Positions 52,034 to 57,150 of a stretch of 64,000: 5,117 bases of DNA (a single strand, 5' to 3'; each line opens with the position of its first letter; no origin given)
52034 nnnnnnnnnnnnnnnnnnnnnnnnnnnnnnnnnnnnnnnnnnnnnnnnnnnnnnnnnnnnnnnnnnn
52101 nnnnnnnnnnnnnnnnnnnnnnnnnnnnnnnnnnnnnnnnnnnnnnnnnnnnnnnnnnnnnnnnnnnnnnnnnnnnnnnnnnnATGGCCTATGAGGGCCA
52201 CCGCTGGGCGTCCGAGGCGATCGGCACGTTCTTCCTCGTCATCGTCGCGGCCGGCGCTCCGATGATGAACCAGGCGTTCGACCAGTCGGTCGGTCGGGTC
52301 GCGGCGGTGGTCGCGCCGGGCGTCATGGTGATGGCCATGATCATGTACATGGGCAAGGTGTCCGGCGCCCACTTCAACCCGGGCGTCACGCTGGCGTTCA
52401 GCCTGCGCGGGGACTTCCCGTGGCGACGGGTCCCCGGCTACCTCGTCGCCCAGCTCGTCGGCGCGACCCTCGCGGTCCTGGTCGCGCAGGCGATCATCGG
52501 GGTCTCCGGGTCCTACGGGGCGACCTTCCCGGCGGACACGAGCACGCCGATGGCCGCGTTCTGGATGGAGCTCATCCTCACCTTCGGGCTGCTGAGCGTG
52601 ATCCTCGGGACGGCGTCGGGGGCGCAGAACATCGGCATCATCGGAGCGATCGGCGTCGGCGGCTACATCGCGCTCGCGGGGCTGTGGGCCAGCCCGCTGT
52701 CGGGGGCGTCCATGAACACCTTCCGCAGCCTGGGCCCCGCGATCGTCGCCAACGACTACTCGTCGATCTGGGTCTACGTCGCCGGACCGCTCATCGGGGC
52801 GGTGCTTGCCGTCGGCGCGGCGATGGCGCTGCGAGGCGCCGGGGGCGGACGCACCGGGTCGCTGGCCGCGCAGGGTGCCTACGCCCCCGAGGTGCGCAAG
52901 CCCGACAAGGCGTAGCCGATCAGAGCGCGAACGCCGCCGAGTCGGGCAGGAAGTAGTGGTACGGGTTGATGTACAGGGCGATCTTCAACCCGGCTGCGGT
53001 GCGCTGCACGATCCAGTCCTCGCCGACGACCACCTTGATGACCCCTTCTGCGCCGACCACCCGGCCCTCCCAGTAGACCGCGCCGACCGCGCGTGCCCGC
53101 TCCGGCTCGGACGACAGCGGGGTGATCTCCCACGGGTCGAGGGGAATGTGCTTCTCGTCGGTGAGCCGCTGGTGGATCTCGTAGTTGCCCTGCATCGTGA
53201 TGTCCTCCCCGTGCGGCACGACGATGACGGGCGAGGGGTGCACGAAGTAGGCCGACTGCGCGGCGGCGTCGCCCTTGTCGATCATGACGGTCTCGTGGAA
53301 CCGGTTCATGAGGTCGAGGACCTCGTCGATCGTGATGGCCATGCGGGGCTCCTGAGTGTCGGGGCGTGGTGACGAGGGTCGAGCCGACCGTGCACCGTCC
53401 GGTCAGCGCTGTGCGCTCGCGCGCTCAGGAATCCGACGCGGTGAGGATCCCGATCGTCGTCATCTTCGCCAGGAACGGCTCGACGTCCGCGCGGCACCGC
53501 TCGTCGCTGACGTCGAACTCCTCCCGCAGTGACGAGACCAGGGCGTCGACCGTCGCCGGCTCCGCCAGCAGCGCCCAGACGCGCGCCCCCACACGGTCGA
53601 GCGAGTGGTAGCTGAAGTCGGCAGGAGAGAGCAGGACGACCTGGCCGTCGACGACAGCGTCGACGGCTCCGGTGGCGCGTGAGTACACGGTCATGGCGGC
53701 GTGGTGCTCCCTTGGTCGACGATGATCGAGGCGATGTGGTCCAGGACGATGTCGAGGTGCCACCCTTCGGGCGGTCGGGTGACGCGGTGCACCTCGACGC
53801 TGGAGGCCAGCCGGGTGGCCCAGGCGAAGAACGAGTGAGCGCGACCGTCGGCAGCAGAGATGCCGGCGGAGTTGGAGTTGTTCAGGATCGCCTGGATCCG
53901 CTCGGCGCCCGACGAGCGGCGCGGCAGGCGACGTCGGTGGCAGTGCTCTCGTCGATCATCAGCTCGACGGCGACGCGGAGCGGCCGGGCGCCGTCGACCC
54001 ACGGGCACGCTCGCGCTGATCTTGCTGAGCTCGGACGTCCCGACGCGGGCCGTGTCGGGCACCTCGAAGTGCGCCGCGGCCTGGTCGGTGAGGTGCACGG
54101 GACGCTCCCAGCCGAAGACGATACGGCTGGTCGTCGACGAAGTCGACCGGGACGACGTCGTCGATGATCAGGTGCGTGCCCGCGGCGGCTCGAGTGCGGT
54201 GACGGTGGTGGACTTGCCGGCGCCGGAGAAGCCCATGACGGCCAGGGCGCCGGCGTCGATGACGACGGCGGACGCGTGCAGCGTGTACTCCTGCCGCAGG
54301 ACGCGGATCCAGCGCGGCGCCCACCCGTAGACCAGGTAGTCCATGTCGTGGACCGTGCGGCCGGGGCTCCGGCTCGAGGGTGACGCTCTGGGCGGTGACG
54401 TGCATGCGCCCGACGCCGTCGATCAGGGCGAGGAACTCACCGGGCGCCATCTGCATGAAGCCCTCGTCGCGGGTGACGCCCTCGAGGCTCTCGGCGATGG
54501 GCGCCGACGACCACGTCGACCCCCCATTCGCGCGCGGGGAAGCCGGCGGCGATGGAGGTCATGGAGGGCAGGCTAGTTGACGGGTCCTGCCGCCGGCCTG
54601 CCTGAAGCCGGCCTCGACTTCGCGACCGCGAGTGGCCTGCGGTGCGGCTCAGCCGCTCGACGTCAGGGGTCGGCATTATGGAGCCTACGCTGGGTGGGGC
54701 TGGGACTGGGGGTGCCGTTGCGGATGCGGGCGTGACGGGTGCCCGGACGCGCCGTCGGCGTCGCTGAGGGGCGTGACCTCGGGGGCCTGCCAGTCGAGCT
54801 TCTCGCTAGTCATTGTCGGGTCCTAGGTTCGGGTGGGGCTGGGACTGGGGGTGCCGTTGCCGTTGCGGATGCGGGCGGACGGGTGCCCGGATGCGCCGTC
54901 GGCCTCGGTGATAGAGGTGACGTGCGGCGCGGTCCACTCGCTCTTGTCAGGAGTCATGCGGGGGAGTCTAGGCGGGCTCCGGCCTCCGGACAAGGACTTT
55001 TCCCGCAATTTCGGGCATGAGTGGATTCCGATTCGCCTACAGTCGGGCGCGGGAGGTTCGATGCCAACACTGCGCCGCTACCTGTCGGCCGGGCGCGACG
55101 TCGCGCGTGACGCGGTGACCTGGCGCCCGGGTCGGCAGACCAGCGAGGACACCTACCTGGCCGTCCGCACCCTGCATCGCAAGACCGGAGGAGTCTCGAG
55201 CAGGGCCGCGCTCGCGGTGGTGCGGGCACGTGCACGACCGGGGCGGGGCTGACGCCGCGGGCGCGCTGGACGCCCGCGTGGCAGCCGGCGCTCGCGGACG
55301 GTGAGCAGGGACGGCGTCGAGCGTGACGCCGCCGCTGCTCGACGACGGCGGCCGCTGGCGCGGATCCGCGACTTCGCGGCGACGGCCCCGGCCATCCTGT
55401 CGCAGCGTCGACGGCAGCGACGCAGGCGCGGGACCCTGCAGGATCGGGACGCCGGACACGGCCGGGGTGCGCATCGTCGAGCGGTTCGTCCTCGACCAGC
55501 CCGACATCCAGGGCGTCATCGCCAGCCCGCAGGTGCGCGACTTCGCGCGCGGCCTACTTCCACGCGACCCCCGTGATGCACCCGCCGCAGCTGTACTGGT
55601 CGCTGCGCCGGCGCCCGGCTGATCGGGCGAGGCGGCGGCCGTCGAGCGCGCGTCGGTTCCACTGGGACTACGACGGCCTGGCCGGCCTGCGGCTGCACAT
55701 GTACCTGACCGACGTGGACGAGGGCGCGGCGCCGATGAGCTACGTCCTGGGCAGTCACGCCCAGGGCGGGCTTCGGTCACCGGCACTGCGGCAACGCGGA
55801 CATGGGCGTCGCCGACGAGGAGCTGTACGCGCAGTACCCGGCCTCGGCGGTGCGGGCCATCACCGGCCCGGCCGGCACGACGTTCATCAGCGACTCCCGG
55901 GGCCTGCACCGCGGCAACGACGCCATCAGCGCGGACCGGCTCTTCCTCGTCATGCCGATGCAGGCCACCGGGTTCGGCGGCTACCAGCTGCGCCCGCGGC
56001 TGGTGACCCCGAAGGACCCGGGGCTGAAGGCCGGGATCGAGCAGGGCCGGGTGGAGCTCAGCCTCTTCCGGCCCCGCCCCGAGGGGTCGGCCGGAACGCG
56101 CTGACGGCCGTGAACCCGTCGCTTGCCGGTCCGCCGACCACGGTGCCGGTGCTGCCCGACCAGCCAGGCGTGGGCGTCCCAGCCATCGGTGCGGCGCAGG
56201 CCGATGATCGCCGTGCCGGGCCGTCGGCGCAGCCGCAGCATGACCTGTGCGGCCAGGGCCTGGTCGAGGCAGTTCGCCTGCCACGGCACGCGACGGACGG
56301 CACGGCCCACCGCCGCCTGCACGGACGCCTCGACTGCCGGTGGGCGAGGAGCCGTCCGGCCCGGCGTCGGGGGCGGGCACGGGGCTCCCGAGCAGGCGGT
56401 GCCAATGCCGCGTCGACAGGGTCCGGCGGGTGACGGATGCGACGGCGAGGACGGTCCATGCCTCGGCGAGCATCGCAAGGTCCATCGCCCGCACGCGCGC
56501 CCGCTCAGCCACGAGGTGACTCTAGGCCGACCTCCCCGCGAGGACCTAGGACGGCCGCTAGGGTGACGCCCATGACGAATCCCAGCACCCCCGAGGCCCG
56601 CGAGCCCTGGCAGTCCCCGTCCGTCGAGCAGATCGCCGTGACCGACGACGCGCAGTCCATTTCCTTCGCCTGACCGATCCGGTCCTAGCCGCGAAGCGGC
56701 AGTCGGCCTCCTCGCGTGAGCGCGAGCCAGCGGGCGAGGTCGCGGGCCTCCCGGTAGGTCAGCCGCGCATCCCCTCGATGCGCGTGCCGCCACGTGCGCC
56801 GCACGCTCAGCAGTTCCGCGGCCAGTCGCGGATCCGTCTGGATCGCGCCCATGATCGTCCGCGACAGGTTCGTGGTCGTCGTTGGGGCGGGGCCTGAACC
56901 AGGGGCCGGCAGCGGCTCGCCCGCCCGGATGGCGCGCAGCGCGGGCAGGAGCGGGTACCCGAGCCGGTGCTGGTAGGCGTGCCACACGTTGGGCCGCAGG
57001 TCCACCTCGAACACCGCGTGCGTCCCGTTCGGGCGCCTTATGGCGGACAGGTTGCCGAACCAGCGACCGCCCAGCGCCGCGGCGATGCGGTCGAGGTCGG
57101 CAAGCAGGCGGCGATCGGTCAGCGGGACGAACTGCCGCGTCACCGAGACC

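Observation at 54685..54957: Tandem duplicated precursor-like ORFs with an RRE-type W-x-A-P-x-V leader motif and a Ser/Thr/Pro tail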

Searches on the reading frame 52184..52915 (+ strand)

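Call 96: search_protein_families(library=pfam, max_evalue=0.001, proteins=[window:52184-52915:+])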
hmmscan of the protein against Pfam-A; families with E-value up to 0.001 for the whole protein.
window:52184-52915:+ (243 aa): 1 family
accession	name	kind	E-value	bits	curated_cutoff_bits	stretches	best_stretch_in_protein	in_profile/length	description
PF00230.25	MIP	-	9.8e-43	146.9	25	1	9-209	12-218/222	Major intrinsic protein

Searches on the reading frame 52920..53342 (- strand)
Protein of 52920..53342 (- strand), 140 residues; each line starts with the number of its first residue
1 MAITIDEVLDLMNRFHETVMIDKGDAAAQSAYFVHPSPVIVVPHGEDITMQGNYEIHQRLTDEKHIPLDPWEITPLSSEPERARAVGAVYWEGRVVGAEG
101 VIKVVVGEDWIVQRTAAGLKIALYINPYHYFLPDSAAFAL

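Call 10: search_protein_families(library=pfam, max_evalue=0.01, proteins=[window:52923-53342:-])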
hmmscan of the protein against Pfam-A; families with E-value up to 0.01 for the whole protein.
seq(140 aa): 0 families

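Call 11: search_protein_families(library=ncbifam, max_evalue=0.01, proteins=[window:52923-53342:-])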
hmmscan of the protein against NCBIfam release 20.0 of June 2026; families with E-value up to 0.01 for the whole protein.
seq(140 aa): 0 families

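Call 74: find_encoding_contigs(protein=window:52920-53342:-, flank=6000, max_places=6)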
Protein window:52920-53342:- (140 aa): no gene with exactly this product is on record in the collection.

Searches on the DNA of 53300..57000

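Call 92: search_rna_families(source=window, start=53300, end=57000, threshold=evalue, max_evalue=1)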
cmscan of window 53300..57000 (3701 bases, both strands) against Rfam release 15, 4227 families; matches with E-value up to 1: 0.
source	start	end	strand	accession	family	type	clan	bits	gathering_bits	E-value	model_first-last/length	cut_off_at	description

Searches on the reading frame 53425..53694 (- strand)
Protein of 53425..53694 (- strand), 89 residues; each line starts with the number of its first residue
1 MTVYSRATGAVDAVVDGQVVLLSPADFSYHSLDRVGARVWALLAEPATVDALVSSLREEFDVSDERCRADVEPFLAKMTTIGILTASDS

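Call 10: search_protein_families(library=pfam, max_evalue=0.01, proteins=[window:53428-53694:-])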
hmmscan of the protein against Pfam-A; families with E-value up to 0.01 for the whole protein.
seq(89 aa): 2 families
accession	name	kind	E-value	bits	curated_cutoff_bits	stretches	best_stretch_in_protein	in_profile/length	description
PF05402.18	PqqD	-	1.4e-16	60.9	23.4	1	19-84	2-67/67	Coenzyme PQQ synthesis protein D (PqqD)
PF16007.11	DUF4777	-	0.0011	19.5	34.4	1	41-85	14-58/66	Domain of unknown function (DUF4777)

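Call 11: search_protein_families(library=ncbifam, max_evalue=0.01, proteins=[window:53428-53694:-])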
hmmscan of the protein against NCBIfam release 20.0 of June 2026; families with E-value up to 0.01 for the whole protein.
seq(89 aa): 7 families
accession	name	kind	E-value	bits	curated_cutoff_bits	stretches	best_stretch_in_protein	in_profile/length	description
NF033536.1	lasso_PqqD_Bac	exception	3.1e-15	56.1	80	1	3-83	5-85/88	lasso peptide biosynthesis PqqD family chaperone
NF033530.1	lasso_PqqD_Strm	exception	1.3e-09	38.1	70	1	13-83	7-77/78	lasso peptide biosynthesis PqqD family chaperone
NF050069.2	PqqD_rel_WgkC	exception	2.5e-07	30.6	110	1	20-84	22-86/103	PqqD family peptide maturation chaperone WgkC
TIGR04353.1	PqqD_rel_X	equivalog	1.6e-05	25.7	35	1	16-84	2-73/74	HPr-rel-A system PqqD family peptide chaperone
TIGR04248.1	SCM_PqqD_rel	equivalog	1.8e-05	24.8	100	1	16-83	13-80/84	SynChlorMet cassette protein ScmD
TIGR04302.1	geo_PqqD_fam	equivalog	9.9e-05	22.7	100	1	26-83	43-99/102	GeoRSP system PqqD family peptide chaperone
TIGR03859.1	PQQ_PqqD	equivalog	0.00017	21.4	46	1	17-80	16-76/81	pyrroloquinoline quinone biosynthesis peptide chaperone PqqD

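Call 77: find_encoding_contigs(protein=window:53425-53694:-, flank=6000, max_places=6)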
Protein window:53425-53694:- (89 aa): no gene with exactly this product is on record in the collection.

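Call 88: search_solved_structures(query=window:53428-53694:-, max_evalue=10, show_alignments=5)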
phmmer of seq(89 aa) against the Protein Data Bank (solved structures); distinct sequences matched with E-value up to 10: 9.
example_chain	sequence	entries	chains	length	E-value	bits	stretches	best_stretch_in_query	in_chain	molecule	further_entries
5v1u_A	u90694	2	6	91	2e-07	34.5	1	9-80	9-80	TbiB1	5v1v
9x90_B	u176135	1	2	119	9.9e-07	32.3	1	8-78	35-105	Lasso peptide biosynthesis PqqD family chaperone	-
9x8z_B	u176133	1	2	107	3e-06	30.7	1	1-84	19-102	PqqD family protein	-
1k40_A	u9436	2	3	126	0.13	16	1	3-79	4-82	adhesion kinase | Focal adhesion kinase 1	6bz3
5f28_E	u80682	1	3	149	0.2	15.4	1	3-79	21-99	Focal adhesion kinase 1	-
3sl9_A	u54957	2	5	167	0.31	14.8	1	16-70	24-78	Catenin beta-1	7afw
3sla_A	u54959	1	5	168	0.31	14.8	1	16-70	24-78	Catenin beta-1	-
9i8o_A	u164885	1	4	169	0.32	14.8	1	16-70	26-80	Catenin beta 1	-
4k0d_A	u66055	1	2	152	0.59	13.9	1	9-58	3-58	Periplasmic sensor hybrid histidine kinase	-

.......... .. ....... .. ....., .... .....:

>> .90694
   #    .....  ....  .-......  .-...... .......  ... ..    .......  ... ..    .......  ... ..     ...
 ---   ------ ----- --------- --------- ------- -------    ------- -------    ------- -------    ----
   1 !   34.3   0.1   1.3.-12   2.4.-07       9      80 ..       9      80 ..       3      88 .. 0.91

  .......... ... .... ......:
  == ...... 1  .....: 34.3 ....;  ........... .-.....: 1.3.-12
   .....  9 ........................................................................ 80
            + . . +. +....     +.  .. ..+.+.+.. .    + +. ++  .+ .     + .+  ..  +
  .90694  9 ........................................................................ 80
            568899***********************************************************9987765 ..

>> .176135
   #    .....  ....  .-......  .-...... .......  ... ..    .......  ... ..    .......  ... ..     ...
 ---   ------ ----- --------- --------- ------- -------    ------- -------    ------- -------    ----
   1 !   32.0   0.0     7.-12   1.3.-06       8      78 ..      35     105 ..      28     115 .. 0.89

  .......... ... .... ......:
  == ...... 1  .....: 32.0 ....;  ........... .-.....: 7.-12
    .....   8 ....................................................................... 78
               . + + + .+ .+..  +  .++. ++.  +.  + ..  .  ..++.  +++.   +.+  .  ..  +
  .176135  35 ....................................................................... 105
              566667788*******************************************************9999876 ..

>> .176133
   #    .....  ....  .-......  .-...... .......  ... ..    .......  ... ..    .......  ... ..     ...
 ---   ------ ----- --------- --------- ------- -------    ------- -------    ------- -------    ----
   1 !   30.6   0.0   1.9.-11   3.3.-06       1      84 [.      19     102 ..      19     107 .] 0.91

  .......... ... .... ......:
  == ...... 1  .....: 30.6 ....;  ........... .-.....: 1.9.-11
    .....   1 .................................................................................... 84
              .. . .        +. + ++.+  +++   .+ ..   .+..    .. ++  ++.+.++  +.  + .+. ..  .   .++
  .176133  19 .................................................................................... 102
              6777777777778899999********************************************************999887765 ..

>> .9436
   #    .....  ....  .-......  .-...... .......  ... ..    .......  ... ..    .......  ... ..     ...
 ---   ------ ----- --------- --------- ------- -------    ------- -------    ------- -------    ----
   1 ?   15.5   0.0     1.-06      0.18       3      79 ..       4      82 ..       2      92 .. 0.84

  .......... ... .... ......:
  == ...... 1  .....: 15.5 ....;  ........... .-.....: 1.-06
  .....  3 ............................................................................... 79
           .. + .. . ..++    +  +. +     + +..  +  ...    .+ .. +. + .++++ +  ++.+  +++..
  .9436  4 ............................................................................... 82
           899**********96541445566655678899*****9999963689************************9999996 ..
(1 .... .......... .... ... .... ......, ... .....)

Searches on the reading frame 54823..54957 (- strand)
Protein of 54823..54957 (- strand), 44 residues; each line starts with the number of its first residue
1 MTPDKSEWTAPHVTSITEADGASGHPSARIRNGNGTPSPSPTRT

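Call 10: search_protein_families(library=pfam, max_evalue=0.01, proteins=[window:54826-54957:-])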
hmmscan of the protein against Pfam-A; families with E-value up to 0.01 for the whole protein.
seq(44 aa): 0 families

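Call 11: search_protein_families(library=ncbifam, max_evalue=0.01, proteins=[window:54826-54957:-])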
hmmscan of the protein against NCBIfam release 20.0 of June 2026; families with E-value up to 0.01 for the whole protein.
seq(44 aa): 0 families

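Call 14: find_homologous_proteins(query=window:54826-54957:-, max_evalue=10)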
Query seq(44 aa): no candidate shares three 5-residue words with the query. No homologue found.

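Call 66: search_protein_representatives(protein=window:54826-54957:-)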
Query: 44 residues. Proteins with E-value up to 0.001 (for the whole library): 5; up to 1e-10: 0; up to 1e-30: 0. The best 5 are listed.
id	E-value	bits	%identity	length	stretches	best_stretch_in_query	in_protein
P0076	2.9e-09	52.0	39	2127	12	11-41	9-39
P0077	3.1e-07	45.8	59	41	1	2-38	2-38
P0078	3.2e-06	42.6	56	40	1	1-39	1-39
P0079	3.4e-05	39.5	69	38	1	4-35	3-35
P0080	7.1e-05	38.5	39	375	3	5-43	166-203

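Call 76: find_encoding_contigs(protein=window:54823-54957:-, flank=6000, max_places=6)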
Protein window:54823-54957:- (44 aa): no gene with exactly this product is on record in the collection.
